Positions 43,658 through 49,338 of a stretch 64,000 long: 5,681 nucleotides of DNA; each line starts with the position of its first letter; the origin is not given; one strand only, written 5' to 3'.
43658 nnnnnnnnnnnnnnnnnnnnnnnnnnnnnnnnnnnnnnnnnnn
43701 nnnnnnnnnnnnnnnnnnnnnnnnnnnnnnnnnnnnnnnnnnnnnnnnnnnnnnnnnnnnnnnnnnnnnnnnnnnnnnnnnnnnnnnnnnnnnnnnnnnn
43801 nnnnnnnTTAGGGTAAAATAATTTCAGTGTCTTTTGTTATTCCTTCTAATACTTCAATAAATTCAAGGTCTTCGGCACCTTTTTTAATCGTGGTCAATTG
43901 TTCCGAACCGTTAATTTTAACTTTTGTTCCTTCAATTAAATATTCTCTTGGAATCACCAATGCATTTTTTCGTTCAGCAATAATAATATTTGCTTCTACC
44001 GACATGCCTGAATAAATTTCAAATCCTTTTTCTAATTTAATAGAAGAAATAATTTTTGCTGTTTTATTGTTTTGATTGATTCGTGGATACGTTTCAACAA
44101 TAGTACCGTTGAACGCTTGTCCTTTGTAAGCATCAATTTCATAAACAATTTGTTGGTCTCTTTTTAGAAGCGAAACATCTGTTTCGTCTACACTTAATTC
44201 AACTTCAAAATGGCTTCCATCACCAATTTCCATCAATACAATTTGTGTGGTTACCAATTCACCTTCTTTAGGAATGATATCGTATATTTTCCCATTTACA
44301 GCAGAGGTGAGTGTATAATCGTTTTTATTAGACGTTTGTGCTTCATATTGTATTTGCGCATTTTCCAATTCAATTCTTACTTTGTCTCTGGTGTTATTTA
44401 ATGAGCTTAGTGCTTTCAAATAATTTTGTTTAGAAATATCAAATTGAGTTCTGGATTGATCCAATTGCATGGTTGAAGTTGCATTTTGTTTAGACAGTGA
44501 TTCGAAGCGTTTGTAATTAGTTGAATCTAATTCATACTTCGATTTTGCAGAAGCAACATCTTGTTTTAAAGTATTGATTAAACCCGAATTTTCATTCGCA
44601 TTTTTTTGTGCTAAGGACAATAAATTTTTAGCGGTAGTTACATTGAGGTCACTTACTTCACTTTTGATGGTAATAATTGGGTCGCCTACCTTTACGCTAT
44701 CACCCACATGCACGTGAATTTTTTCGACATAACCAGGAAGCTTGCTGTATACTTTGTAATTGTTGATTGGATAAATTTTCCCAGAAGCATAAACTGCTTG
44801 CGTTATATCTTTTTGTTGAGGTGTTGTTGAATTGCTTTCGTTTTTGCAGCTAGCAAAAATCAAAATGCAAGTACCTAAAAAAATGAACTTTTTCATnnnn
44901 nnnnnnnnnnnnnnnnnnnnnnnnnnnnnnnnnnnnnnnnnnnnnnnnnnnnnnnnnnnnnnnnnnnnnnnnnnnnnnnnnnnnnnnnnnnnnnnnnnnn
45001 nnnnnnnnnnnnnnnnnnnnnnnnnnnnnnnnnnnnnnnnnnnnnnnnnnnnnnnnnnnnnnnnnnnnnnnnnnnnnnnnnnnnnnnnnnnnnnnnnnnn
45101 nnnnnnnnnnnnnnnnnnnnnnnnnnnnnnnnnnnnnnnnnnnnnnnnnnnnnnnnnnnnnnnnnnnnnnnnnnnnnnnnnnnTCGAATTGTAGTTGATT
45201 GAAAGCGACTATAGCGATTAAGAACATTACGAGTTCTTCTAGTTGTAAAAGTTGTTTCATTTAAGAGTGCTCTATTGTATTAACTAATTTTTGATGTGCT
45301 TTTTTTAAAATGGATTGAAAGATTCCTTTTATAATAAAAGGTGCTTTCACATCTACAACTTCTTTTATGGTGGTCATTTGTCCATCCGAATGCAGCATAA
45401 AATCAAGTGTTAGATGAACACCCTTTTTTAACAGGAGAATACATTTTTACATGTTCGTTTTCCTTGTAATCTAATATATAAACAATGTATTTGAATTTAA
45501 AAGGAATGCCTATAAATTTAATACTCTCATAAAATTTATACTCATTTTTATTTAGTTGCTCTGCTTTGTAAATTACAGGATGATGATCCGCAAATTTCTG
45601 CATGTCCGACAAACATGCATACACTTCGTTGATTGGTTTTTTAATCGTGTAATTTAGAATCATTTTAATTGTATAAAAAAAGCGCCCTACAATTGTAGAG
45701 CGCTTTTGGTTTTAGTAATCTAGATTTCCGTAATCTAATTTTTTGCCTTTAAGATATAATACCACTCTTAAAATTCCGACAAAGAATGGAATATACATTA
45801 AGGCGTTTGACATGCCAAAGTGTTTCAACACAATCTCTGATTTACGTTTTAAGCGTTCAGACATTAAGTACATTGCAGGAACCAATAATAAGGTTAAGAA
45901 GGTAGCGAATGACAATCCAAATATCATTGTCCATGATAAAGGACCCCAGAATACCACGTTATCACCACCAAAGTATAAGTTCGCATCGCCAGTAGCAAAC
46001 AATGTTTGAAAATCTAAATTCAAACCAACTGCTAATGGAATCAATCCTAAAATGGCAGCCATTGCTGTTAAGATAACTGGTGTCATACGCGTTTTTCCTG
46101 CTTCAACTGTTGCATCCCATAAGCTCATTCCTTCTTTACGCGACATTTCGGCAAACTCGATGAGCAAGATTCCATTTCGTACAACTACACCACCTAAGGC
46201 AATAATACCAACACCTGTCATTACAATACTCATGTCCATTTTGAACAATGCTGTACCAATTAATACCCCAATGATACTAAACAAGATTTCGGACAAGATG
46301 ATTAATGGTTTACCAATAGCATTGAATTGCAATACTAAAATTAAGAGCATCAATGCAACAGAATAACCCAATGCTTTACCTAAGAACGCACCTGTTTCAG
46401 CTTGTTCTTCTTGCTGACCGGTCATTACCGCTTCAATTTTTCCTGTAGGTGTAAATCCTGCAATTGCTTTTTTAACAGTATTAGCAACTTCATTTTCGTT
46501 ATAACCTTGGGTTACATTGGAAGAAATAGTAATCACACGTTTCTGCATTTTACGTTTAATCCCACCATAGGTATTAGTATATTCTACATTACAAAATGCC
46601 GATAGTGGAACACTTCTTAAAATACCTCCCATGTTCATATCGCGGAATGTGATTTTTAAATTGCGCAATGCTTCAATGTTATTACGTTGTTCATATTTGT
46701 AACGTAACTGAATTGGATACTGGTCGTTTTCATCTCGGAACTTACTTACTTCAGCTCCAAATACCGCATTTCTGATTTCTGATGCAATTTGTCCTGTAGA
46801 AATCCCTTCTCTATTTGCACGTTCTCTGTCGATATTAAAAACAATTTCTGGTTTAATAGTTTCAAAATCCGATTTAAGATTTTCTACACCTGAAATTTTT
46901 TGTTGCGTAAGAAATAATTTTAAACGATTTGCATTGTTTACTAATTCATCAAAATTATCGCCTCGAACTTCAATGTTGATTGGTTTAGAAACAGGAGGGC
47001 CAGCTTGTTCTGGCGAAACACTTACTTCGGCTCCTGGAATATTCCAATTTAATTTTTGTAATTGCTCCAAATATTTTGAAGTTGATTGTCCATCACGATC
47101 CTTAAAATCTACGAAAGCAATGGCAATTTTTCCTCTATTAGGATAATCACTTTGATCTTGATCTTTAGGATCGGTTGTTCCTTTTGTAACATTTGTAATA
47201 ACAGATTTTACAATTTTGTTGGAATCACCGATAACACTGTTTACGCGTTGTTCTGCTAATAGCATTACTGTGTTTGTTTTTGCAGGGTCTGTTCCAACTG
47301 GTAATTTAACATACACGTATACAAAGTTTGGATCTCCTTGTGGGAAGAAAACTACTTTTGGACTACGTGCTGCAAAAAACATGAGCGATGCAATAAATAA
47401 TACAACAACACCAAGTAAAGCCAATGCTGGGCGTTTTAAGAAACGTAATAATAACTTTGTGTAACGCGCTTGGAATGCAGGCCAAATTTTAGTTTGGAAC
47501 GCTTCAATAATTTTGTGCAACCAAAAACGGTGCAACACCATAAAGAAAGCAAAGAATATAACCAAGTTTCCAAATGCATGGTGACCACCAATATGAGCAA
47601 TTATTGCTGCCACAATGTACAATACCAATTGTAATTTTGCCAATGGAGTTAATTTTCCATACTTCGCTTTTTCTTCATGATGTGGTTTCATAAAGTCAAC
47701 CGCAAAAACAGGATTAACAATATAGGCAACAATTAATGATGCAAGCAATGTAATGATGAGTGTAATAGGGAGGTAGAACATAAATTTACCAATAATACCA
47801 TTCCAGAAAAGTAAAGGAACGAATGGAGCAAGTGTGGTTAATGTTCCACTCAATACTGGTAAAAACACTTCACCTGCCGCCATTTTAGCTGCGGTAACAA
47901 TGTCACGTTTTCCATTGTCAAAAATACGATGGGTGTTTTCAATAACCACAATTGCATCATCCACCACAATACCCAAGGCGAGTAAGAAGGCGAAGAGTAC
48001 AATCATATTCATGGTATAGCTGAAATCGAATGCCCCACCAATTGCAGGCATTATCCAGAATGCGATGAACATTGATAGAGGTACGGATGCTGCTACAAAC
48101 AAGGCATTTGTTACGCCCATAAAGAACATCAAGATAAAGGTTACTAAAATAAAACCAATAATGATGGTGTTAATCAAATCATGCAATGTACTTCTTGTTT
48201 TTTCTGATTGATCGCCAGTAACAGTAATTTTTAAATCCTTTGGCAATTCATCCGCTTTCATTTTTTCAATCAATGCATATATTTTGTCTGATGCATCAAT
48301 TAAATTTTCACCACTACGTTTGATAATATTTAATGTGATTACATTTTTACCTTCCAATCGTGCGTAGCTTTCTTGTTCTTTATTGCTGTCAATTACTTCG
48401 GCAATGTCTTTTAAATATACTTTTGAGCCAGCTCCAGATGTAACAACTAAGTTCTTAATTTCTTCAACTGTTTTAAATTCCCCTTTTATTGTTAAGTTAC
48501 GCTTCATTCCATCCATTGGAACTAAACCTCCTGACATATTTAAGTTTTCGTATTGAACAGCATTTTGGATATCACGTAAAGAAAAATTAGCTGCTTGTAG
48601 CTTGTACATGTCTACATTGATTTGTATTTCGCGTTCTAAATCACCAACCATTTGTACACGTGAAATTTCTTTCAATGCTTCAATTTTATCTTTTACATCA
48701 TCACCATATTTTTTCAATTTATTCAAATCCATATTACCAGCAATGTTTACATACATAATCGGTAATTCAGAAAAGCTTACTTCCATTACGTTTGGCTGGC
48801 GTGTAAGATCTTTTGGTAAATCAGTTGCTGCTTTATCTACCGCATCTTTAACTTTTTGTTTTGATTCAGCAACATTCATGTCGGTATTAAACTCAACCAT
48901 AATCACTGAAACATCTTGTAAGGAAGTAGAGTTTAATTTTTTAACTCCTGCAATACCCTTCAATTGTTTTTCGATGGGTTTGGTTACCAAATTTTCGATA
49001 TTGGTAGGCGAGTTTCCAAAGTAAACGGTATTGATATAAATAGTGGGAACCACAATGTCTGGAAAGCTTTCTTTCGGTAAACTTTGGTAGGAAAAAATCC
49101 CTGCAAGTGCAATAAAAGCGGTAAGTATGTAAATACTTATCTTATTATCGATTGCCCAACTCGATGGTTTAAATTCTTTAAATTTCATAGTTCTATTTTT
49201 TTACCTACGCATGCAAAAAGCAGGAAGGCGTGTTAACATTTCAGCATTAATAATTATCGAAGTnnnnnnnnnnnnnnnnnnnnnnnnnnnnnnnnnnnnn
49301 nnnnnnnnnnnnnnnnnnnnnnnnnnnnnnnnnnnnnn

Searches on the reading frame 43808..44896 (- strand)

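Call 42: search_protein_families(library=pfam, proteins=[window:43808-44896:-], max_evalue=0.00001)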
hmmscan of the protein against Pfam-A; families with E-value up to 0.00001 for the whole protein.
window:43808-44896:- (362 aa): 4 families
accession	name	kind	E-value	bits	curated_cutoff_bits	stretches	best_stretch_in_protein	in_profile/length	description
PF16576.10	HlyD_D23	-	9.6e-20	71.2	30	1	47-282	20-197/214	Barrel-sandwich domain of CusB or HlyD membrane-fusion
PF13437.12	HlyD_3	-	4.4e-14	53.5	22.2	1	195-289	1-96/106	HlyD family secretion protein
PF00364.28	Biotin_lipoyl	-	3.8e-07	30.3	22.1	0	49-77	45-73/73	Biotin-requiring enzyme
PF13533.13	Biotin_lipoyl_2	-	8.9e-07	29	29.8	1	49-77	3-31/32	Biotin-lipoyl like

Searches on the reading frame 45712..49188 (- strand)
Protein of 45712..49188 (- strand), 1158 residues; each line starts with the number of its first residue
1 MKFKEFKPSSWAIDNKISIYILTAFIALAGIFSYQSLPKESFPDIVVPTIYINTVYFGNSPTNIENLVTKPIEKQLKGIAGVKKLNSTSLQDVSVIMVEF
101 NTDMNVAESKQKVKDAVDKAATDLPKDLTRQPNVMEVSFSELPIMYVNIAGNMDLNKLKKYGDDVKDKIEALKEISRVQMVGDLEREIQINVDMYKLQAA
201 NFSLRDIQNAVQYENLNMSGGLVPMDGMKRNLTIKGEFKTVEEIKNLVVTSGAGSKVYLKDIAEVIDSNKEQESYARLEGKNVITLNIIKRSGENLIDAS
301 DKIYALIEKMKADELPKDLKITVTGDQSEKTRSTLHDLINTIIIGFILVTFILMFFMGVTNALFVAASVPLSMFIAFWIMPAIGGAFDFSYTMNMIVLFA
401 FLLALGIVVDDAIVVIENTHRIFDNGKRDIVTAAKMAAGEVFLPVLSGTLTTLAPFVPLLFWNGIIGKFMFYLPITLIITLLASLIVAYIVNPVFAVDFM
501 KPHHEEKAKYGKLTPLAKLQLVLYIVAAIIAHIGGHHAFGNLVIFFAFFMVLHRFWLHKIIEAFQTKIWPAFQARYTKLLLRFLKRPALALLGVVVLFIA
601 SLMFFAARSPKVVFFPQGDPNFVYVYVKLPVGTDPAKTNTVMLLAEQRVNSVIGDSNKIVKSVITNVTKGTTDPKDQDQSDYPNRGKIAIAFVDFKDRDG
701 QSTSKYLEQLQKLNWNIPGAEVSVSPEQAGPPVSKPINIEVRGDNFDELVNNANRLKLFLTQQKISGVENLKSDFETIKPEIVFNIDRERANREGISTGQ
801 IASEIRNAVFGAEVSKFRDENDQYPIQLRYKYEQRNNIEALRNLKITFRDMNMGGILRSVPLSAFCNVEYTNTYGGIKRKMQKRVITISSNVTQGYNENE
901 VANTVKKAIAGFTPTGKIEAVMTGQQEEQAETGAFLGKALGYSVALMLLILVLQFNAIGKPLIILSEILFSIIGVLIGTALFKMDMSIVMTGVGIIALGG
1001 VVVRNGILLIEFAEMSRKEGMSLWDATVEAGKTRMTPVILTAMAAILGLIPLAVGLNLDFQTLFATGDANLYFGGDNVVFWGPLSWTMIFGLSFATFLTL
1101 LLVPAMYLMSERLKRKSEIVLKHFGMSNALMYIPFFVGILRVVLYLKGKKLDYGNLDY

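Call 42: search_protein_families(library=pfam, proteins=[window:45712-49188:-], max_evalue=0.00001)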
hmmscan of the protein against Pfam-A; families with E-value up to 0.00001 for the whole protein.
window:45712-49188:- (1158 aa): 1 family
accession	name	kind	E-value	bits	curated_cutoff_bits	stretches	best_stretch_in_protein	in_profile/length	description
PF00873.25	ACR_tran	-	1.4e-182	609.4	28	1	10-1109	3-1019/1021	AcrB/AcrD/AcrF family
